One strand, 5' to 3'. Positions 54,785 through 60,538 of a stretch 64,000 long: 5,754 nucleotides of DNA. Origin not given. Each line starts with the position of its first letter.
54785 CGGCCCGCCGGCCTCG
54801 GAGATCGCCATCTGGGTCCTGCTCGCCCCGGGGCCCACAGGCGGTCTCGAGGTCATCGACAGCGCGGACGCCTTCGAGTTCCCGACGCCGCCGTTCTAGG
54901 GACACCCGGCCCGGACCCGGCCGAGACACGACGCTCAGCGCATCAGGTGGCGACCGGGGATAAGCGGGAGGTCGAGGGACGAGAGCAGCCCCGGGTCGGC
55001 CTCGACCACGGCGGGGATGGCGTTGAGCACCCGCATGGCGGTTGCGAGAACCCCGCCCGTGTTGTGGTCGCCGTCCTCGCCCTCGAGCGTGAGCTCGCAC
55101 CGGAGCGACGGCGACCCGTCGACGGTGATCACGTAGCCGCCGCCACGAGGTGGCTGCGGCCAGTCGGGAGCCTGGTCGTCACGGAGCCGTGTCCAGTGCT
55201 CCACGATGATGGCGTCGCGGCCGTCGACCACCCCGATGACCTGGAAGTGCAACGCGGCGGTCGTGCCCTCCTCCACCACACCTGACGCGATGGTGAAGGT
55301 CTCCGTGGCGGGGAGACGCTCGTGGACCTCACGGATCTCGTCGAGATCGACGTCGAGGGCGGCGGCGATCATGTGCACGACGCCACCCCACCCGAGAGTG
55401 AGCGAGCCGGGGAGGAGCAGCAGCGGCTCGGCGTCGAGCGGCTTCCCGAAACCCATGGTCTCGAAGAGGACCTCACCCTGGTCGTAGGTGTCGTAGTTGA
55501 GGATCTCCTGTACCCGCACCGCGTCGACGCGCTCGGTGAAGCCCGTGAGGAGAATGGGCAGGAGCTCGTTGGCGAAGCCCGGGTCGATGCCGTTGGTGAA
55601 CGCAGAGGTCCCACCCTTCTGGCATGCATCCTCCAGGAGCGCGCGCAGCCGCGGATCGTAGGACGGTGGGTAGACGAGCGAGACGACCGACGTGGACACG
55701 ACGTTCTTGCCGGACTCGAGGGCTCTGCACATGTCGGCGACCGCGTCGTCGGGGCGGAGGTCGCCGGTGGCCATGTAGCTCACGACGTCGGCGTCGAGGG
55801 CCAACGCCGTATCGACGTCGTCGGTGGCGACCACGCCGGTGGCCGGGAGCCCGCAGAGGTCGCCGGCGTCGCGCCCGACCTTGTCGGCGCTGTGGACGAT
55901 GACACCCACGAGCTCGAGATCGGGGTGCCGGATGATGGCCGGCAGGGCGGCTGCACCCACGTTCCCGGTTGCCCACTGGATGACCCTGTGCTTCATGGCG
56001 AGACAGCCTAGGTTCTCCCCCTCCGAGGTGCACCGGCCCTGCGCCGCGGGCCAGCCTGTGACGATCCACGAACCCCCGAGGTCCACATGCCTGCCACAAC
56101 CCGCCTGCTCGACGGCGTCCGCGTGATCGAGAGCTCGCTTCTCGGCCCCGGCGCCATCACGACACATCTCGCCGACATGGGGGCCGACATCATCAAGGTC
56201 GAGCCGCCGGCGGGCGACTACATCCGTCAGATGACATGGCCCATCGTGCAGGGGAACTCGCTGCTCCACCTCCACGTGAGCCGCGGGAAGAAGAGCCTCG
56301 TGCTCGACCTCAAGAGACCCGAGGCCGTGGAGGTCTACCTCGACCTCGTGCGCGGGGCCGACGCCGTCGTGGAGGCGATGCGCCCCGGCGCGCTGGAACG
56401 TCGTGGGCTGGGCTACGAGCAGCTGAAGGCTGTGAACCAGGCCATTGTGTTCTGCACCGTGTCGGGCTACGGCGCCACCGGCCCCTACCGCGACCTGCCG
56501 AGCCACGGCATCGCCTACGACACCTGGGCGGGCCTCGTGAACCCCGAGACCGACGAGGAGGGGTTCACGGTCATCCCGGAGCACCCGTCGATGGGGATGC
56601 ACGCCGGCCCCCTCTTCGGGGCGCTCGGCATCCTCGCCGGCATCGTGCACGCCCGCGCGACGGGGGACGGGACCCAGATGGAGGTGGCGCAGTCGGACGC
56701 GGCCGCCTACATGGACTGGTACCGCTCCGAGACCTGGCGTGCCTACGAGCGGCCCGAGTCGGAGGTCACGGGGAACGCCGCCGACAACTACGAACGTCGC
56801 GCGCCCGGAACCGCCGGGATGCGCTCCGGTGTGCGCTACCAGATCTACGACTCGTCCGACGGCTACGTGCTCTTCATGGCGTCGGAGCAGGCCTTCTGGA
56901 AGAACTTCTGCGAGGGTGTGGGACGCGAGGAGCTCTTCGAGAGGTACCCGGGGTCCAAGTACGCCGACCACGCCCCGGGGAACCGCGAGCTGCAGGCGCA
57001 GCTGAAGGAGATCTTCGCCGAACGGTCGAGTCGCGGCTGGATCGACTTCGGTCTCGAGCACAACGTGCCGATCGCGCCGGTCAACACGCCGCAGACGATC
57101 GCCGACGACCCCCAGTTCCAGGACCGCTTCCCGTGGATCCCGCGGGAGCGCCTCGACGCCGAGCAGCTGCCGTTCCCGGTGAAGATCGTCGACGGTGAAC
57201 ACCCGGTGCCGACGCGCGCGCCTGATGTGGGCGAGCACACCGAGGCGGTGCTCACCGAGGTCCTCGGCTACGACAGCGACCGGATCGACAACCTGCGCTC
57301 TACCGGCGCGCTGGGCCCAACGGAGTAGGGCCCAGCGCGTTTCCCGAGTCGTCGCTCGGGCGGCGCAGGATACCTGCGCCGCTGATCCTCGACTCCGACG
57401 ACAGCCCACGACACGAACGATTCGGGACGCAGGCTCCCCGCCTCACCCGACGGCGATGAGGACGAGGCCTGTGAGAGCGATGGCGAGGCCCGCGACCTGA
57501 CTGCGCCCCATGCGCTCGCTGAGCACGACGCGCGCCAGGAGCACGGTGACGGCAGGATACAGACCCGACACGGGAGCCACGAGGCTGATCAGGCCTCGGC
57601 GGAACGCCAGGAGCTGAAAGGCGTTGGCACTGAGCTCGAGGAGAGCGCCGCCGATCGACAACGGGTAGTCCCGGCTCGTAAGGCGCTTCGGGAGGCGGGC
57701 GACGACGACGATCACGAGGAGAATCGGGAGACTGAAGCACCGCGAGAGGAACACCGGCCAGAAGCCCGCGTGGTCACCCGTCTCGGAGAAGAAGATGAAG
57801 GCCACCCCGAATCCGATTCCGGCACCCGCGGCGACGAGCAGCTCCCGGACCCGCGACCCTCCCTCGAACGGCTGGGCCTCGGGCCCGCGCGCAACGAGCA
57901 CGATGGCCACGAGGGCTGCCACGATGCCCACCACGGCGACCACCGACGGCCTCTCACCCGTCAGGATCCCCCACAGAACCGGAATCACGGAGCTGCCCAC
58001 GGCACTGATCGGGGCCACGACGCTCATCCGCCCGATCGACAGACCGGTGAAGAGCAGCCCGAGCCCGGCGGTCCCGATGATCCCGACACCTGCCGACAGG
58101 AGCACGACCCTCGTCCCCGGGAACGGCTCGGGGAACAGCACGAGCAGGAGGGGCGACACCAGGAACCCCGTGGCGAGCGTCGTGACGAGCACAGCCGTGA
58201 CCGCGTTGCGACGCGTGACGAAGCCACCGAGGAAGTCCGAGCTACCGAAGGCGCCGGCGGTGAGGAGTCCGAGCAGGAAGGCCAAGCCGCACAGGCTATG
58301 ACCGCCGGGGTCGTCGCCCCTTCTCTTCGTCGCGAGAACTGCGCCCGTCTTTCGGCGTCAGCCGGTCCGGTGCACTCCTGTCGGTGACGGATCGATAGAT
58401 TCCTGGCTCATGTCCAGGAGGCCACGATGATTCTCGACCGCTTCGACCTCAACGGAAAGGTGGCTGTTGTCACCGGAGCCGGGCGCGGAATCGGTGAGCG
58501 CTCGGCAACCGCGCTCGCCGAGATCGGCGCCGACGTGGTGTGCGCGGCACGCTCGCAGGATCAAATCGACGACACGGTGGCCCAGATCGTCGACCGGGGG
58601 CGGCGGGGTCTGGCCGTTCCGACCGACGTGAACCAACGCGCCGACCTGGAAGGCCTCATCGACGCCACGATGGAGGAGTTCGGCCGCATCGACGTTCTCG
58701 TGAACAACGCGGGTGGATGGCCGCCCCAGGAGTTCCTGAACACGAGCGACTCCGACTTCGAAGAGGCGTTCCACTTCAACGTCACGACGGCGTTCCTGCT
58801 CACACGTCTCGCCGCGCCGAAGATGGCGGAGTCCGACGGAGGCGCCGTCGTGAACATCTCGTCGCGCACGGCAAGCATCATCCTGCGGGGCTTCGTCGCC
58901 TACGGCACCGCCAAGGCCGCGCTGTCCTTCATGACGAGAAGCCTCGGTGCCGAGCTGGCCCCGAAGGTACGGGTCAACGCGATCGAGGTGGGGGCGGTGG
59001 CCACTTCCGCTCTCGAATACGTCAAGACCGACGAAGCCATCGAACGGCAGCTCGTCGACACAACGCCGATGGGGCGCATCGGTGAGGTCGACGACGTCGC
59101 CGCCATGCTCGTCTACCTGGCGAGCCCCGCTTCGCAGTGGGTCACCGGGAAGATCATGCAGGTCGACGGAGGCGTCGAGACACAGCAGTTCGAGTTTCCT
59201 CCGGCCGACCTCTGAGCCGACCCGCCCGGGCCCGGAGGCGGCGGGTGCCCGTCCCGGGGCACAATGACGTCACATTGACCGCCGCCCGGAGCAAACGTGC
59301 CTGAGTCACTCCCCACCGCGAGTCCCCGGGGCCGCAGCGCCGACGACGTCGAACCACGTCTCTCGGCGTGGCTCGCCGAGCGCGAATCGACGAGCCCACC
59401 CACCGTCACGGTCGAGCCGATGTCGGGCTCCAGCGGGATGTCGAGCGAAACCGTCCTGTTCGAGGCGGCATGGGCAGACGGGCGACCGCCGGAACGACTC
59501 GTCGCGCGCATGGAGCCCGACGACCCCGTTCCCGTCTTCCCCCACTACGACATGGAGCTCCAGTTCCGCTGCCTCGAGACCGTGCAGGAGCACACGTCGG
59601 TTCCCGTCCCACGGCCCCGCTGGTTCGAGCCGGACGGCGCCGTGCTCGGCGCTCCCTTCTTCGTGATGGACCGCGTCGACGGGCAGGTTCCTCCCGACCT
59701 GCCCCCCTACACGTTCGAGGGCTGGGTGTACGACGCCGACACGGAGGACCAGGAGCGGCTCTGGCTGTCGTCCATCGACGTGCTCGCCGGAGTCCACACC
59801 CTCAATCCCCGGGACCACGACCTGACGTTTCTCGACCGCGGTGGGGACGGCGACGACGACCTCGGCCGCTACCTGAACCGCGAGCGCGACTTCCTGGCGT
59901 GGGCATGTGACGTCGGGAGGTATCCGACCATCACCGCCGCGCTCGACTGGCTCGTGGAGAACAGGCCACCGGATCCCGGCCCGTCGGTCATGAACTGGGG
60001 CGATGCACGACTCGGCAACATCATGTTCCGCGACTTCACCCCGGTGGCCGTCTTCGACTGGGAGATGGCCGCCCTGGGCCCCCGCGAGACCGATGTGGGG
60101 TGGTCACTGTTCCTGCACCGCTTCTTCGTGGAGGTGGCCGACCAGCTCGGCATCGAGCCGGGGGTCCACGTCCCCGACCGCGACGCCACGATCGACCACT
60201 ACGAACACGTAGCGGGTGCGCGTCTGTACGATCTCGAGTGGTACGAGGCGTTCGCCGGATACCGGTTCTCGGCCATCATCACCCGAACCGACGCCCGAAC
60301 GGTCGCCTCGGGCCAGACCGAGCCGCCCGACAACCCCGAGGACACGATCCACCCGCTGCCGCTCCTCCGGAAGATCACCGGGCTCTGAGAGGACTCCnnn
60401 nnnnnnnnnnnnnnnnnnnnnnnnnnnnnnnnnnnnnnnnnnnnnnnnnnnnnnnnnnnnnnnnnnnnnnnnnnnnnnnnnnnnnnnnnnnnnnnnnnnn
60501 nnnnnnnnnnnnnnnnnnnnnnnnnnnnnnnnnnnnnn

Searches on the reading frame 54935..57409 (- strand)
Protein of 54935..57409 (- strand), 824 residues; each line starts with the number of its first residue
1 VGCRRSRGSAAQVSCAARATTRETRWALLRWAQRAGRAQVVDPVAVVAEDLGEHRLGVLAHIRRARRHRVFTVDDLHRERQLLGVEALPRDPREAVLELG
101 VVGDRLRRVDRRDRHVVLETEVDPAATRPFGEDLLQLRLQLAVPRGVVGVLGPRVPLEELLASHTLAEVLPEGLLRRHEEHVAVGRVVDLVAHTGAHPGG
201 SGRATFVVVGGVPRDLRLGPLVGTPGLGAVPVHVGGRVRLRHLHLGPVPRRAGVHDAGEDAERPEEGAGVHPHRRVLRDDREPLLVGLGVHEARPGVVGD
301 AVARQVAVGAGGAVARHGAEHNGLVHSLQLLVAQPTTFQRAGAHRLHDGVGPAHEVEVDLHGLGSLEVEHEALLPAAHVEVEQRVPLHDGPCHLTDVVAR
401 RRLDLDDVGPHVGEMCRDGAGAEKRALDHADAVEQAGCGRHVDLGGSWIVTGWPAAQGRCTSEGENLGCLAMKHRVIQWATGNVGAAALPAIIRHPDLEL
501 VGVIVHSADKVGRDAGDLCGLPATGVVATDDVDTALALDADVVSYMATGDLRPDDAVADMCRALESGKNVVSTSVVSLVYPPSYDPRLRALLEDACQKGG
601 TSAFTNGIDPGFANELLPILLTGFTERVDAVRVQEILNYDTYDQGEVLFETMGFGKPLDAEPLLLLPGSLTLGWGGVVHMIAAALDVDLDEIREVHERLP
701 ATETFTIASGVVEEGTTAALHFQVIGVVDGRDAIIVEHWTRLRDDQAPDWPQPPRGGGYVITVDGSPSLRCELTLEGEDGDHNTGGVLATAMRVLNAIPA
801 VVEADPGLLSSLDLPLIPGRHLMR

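Call 48: search_protein_families(library=pfam, proteins=[window:54935-57409:-], max_evalue=0.01)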
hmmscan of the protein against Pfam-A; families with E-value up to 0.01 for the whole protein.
window:54935-57409:- (824 aa): 2 families
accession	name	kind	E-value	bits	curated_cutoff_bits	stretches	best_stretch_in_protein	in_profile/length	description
PF19328.4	DAP_DH_C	-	1.1e-13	51.7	23.3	1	616-817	5-193/206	2,4-diaminopentanoate dehydrogenase C-terminal domain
PF01113.26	DapB_N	-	7.5e-06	26.5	25.6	1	480-543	8-71/124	Dihydrodipicolinate reductase, N-terminus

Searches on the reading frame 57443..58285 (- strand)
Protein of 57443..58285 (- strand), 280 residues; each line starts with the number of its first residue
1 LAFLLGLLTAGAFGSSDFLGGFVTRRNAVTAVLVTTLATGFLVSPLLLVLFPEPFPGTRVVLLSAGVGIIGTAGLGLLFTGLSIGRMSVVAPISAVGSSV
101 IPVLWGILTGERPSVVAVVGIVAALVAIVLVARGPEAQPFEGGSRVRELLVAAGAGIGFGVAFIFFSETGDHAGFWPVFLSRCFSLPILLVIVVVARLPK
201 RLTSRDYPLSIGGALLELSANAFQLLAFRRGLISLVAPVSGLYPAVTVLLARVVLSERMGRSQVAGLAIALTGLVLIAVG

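Call 48: search_protein_families(library=pfam, proteins=[window:57443-58285:-], max_evalue=0.01)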
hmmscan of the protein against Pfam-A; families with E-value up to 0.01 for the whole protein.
window:57443-58285:- (280 aa): 1 family
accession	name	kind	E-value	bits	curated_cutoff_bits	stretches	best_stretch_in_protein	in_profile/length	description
PF00892.27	EamA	-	1.4e-17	64.7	28.2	2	149-278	4-134/135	EamA-like transporter family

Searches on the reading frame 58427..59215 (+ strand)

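Call 48: search_protein_families(library=pfam, proteins=[window:58427-59215:+], max_evalue=0.01)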
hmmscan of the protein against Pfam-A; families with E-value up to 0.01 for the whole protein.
window:58427-59215:+ (262 aa): 5 families
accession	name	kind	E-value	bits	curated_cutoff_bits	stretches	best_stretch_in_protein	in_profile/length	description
PF13561.12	adh_short_C2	-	8.6e-62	209.2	27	1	17-250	1-235/236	Enoyl-(Acyl carrier protein) reductase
PF00106.31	adh_short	-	1.3e-50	172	26.6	1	11-202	1-193/195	short chain dehydrogenase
PF08659.16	KR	-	2.8e-11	44.1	22.6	1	14-171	4-161/180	KR domain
PF23441.1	SDR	-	3.8e-08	33.5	27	1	14-250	11-255/258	SDR-like rossmann domain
PF18660.6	Tsi6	-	0.008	16.7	26.9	0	153-211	20-76/83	Tsi6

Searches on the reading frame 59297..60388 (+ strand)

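Call 48: search_protein_families(library=pfam, proteins=[window:59297-60388:+], max_evalue=0.01)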
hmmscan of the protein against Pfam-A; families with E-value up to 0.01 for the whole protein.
window:59297-60388:+ (363 aa): 1 family
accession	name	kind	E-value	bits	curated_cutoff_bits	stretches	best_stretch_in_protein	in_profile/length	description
PF01636.29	APH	-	7.1e-23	82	23.2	1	67-284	22-225/239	Phosphotransferase enzyme family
